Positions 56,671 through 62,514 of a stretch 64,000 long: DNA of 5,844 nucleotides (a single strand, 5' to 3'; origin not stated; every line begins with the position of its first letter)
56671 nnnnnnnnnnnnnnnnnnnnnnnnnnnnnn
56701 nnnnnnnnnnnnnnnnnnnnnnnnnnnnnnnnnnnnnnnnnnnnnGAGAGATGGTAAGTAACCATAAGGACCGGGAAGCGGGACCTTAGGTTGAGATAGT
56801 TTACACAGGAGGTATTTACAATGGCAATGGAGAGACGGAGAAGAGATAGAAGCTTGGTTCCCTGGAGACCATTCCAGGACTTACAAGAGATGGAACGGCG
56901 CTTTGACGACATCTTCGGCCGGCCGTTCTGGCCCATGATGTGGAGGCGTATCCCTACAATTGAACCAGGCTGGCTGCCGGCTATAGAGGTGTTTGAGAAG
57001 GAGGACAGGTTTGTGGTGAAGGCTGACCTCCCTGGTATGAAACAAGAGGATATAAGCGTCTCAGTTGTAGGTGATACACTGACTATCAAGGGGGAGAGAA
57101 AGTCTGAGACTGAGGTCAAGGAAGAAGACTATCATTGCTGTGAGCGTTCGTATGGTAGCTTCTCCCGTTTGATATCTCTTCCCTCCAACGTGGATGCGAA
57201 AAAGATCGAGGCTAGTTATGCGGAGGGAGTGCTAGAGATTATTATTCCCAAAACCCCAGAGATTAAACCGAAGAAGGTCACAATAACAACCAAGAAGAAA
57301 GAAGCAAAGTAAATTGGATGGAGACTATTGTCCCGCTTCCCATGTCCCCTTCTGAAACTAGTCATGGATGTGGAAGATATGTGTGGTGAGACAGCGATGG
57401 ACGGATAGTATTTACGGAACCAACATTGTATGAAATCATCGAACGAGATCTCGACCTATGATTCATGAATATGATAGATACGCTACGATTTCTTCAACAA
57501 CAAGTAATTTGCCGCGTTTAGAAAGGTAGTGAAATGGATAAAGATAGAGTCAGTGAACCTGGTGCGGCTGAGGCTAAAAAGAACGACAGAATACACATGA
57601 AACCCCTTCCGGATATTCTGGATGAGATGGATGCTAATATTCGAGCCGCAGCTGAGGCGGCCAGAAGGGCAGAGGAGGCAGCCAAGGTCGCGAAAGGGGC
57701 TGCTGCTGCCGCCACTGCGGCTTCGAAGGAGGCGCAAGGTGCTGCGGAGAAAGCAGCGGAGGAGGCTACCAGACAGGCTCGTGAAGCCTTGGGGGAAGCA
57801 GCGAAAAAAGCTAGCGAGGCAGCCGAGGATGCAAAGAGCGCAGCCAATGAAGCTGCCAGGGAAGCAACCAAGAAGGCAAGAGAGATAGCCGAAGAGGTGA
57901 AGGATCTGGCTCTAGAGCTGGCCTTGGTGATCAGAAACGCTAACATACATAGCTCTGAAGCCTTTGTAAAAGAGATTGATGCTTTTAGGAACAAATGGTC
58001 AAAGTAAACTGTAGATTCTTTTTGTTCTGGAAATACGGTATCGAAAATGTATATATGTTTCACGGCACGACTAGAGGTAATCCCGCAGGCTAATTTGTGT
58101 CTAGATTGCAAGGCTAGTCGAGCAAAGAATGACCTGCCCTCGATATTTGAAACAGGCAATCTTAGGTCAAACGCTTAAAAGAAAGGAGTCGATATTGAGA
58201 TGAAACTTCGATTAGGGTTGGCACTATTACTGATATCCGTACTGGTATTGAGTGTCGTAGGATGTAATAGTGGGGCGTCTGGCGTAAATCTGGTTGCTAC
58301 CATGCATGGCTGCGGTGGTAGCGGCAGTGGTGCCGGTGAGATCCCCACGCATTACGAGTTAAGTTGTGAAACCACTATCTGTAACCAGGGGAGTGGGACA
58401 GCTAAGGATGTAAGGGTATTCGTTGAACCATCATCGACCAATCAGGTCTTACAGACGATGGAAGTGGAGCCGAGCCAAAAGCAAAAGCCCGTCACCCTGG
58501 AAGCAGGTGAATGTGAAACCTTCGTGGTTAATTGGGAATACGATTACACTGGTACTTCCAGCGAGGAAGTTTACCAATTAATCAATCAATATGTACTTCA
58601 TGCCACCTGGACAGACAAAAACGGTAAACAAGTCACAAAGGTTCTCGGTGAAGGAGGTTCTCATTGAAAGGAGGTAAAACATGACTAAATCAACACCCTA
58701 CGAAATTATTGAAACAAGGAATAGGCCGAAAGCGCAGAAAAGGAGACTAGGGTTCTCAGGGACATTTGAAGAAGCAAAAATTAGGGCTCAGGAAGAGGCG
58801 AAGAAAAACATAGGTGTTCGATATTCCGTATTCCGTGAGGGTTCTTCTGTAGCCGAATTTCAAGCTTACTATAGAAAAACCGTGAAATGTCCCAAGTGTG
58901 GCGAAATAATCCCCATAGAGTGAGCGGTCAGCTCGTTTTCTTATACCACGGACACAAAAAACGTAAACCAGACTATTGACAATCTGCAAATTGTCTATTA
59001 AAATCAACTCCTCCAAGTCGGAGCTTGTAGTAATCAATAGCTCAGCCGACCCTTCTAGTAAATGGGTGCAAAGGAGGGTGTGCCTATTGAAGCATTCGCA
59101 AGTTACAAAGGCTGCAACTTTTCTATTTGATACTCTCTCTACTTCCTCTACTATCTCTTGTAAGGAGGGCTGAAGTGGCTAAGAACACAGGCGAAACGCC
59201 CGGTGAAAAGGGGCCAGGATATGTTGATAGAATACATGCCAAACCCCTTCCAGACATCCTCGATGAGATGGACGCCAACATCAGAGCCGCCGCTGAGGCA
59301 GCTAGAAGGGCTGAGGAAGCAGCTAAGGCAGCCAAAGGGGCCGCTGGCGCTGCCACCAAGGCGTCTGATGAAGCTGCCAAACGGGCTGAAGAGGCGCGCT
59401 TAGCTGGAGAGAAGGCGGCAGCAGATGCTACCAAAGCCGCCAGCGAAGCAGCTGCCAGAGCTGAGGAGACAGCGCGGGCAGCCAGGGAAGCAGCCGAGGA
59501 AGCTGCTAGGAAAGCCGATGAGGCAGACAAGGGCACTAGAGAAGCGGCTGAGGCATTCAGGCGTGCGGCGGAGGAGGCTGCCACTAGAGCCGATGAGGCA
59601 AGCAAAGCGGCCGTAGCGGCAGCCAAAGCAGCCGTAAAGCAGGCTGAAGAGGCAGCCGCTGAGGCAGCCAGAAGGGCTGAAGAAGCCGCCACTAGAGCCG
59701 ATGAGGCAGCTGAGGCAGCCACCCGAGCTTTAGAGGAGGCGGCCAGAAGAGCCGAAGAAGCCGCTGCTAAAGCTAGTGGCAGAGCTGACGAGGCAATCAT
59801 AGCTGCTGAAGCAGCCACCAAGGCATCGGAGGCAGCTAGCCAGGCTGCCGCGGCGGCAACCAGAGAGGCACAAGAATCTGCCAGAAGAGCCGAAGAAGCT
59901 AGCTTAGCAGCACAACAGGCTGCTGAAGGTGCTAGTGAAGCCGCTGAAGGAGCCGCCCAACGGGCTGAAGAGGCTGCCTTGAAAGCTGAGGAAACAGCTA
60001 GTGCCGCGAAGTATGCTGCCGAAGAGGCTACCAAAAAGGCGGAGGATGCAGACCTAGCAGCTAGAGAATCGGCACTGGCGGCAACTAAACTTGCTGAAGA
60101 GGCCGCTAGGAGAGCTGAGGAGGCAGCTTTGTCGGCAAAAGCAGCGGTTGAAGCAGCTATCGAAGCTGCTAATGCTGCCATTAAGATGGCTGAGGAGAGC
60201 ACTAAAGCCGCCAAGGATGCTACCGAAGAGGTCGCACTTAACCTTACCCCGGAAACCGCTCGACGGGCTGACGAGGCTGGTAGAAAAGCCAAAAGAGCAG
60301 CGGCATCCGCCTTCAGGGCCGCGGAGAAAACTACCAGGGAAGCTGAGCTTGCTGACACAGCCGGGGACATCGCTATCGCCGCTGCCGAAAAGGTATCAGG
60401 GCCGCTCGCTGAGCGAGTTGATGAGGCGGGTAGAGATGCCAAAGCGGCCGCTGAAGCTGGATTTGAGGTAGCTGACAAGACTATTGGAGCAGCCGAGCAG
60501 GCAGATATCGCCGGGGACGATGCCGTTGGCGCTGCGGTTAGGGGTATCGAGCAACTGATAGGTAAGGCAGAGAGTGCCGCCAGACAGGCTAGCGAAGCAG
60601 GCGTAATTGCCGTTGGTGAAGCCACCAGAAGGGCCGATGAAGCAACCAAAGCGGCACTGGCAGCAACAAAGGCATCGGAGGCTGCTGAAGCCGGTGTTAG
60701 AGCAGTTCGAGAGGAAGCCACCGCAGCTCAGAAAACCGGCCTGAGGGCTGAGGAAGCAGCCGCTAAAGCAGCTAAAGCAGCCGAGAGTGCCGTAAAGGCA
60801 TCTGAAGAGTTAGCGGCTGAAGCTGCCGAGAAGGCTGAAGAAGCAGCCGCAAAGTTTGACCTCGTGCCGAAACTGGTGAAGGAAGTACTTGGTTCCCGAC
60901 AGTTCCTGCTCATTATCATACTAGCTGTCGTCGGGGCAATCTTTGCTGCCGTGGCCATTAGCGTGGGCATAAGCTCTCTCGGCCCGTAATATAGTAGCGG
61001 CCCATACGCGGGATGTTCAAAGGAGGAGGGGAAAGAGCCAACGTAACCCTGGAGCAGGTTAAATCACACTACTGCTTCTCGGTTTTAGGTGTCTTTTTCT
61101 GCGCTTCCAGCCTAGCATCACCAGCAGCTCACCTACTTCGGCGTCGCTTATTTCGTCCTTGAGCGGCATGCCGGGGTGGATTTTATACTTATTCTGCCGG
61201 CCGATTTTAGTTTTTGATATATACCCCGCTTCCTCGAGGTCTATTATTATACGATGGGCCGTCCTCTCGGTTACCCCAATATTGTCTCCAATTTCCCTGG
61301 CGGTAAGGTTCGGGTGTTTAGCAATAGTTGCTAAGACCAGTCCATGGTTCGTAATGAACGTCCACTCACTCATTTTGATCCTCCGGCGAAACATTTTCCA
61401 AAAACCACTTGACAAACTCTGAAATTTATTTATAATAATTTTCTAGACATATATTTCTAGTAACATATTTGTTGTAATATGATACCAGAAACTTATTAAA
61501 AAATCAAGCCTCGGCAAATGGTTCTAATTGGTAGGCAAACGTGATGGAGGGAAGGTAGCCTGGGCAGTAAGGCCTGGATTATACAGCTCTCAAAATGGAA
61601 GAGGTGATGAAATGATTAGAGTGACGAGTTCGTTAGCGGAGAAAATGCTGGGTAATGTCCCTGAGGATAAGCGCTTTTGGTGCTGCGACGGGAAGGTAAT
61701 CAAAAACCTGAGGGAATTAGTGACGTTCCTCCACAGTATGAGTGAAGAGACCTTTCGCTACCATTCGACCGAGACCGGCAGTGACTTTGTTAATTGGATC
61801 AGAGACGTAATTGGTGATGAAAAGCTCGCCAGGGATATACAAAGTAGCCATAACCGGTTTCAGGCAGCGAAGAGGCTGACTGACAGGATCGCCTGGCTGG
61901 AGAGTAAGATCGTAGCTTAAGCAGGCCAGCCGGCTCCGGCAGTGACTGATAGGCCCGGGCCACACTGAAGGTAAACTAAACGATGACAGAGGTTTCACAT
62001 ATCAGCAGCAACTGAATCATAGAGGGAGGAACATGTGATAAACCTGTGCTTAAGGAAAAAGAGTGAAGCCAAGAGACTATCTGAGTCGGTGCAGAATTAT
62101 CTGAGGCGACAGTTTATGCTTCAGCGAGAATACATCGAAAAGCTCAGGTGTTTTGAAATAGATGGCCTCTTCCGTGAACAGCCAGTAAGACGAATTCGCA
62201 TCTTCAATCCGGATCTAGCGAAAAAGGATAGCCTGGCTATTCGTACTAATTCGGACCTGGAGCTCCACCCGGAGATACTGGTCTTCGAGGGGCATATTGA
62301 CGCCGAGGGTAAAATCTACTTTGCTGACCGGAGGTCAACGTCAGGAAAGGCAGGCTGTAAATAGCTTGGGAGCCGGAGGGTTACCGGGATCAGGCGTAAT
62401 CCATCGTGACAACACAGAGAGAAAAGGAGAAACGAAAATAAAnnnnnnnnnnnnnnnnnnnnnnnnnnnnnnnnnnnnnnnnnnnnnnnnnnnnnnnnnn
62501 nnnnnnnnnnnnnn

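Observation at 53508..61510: A 7.5-kb stress cassette bracketed by direct repeats that each carry a wHTH regulator and its switch region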

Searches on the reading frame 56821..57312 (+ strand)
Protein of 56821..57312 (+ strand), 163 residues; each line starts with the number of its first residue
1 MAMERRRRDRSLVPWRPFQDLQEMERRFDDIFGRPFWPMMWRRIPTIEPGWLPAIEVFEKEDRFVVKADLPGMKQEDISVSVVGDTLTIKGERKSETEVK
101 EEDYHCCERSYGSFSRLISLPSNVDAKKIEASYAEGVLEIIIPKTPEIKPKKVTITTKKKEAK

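Call 7: search_protein_families(library=pfam, proteins=[window:56821-57312:+], max_evalue=0.01)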
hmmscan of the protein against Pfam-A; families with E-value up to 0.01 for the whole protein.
window:56821-57312:+ (163 aa): 2 families
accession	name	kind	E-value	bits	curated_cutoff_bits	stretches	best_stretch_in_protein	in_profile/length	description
PF00011.27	HSP20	-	5.4e-27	94.3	20.8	1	58-155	3-101/102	Hsp20/alpha crystallin family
PF17886.7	ArsA_HSP20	-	3e-11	43.2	22.5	1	61-140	1-61/63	HSP20-like domain found in ArsA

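Call 8: search_protein_families(library=ncbifam, proteins=[window:56821-57312:+], max_evalue=0.01)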
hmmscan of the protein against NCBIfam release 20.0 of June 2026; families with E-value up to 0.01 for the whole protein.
window:56821-57312:+ (163 aa): 4 families
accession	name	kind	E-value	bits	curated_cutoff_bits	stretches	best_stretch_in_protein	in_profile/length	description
NF042420.1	Hsp18_Clos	equivalog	9.6e-25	87.4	195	1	12-155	4-144/147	heat shock protein Hsp18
NF041799.1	Hsp14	equivalog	8.9e-22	77.3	100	1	50-147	16-111/118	archaeal heat shock protein Hsp14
NF041800.1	Hsp20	equivalog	1.5e-18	67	140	1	51-155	72-159/162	archaeal heat shock protein Hsp20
NF008618.0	PRK11597.1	equivalog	8e-05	22.6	207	1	62-159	43-138/142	small heat shock chaperone IbpB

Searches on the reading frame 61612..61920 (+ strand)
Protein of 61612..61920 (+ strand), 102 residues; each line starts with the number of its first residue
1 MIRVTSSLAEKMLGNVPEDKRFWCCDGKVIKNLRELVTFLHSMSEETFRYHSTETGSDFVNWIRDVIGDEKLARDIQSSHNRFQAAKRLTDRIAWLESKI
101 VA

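Call 61: search_protein_families(library=pfam, proteins=[window:61612-61920:+], max_evalue=0.01)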
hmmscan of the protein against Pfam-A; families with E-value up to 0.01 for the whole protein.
window:61612-61920:+ (102 aa): 2 families
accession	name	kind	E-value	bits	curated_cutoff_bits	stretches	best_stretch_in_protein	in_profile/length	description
PF19027.5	DUF5752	-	0.00027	20.8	23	1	27-94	131-204/208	Family of unknown function (DUF5752)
PF14523.12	Syntaxin_2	-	0.007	16.8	26.5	1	30-90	50-97/134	Syntaxin-like protein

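Call 72: find_encoding_contigs(protein=window:61612-61920:+, flank=10000, max_places=5)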
Protein window:61612-61920:+ (102 aa): 1 contig read that carries it; 1 place shown.
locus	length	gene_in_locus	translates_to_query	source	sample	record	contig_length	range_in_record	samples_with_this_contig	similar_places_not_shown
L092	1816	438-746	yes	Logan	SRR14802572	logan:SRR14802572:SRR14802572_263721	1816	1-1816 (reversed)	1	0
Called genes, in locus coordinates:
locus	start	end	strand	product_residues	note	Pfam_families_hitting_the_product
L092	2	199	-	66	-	?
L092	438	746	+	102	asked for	-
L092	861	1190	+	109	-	-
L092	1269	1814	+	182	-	?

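Call 87: search_protein_families(library=padloc, proteins=[window:61612-61920:+], max_evalue=0.001)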
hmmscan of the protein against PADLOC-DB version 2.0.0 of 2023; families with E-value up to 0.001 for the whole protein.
window:61612-61920:+ (102 aa): 0 families

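Call 88: search_protein_families(library=ncbifam, proteins=[window:61612-61920:+], max_evalue=0.00001)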
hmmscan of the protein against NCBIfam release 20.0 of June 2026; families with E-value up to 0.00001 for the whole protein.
window:61612-61920:+ (102 aa): 0 families

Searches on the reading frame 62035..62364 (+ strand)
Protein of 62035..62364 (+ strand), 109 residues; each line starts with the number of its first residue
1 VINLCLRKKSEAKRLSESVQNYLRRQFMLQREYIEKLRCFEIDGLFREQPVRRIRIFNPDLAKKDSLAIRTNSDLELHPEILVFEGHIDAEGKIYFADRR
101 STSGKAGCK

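Call 32: search_protein_families(library=pfam, proteins=[window:62035-62364:+], max_evalue=0.001)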
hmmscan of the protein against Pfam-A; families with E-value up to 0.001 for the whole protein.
window:62035-62364:+ (109 aa): 0 families

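Call 87: search_protein_families(library=padloc, proteins=[window:62035-62364:+], max_evalue=0.001)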
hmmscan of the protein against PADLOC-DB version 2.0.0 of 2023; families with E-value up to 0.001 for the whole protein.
window:62035-62364:+ (109 aa): 0 families

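Call 88: search_protein_families(library=ncbifam, proteins=[window:62035-62364:+], max_evalue=0.00001)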
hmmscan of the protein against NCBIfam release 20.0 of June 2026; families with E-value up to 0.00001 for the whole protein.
window:62035-62364:+ (109 aa): 0 families
